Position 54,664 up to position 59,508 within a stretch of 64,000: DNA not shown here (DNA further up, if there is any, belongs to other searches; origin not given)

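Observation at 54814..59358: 1514-aa GlmS-like amidotransferase with a large insertion and extra SIS modules, paired with a PrpD-family protein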

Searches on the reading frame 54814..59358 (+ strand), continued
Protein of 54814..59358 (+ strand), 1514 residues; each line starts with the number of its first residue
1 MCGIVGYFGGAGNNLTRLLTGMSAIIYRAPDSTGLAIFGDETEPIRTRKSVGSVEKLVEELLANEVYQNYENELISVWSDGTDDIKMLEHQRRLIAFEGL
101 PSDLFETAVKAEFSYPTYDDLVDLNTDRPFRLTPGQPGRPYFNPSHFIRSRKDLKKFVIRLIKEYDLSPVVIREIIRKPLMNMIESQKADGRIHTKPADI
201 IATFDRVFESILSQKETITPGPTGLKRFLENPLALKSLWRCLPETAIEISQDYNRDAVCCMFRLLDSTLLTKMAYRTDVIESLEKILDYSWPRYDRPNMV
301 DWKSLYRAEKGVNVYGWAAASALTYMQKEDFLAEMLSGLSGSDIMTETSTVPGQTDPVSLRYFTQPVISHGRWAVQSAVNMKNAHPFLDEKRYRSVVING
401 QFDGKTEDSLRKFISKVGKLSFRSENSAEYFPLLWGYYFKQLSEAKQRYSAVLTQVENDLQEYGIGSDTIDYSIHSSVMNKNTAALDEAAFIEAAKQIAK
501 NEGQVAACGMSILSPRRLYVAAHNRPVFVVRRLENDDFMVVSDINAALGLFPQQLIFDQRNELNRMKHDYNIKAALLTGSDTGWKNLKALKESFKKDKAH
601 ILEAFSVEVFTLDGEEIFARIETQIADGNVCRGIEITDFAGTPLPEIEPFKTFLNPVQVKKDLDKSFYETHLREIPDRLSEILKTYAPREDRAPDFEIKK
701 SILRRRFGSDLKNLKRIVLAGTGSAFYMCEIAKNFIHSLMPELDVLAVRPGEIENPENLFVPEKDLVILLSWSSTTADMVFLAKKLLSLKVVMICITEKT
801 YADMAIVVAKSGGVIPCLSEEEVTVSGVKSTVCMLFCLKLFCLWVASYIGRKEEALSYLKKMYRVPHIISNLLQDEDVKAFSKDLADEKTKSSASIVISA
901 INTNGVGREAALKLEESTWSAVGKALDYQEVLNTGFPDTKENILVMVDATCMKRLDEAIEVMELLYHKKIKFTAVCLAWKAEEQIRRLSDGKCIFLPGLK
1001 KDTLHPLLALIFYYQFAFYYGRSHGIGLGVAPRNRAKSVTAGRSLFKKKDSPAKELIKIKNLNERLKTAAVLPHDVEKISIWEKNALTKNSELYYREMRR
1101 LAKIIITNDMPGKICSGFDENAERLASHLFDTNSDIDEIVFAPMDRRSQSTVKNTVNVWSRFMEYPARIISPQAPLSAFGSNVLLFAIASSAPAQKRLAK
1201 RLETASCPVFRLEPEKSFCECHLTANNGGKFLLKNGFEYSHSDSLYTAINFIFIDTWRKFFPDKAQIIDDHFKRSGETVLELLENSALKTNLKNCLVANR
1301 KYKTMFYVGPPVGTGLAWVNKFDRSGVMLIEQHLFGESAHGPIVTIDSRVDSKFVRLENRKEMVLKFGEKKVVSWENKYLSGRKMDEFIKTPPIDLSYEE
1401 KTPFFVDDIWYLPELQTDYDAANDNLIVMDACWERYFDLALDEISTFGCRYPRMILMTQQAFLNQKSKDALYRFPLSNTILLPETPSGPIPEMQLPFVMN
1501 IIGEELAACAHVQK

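Call 51: search_protein_families(library=pfam, alignment_id=A1, max_evalue=0.01)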
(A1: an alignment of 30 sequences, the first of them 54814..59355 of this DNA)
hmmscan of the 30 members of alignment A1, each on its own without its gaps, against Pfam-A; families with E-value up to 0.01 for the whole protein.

A. member 1, window:54814-59355:+ (1514 aa): 1 family
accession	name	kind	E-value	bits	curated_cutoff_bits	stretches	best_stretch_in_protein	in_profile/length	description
PF01380.27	SIS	-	0.00015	22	25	1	711-800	2-90/131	SIS domain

B. families by the number of members that match (of 30 scanned): 7 families
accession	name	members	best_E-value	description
PF01380.27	SIS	27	2.2e-12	SIS domain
PF13522.11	GATase_6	9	1.5e-05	Glutamine amidotransferase domain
PF10740.15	DUF2529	2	0.00013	Domain of unknown function (DUF2529)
PF21128.4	MCM4_WHD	1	0.00098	MCM4, winged helix domain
PF08100.18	Dimerisation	1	0.004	O-methyltransferase dimerisation domain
PF13076.11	Fur_reg_FbpA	1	0.0041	Fur-regulated basic protein A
PF00566.25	RabGAP-TBC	1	0.0044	Rab-GTPase-TBC domain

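Call 88: search_solved_structures(query=L004:5575-7029:+, max_evalue=0.00001)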
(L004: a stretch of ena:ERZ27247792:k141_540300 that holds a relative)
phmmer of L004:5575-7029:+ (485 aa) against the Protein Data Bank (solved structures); distinct sequences matched with E-value up to 0.00001: 5.
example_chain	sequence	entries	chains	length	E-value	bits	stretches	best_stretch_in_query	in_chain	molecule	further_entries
2qne_A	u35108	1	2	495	7.9e-70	239.2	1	10-477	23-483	Putative methyltransferase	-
9yce_A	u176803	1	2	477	8.7e-70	239.1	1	10-477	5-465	Glycine betaine methyltransferase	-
7xcl_A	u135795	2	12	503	1.4e-60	208.7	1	9-473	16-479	Trimethylamine methyltransferase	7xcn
7xcm_A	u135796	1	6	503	1.9e-60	208.3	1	9-473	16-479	Trimethylamine methyltransferase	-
4yyc_A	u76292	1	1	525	8e-48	166.7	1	10-476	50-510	Putative trimethylamine methyltransferase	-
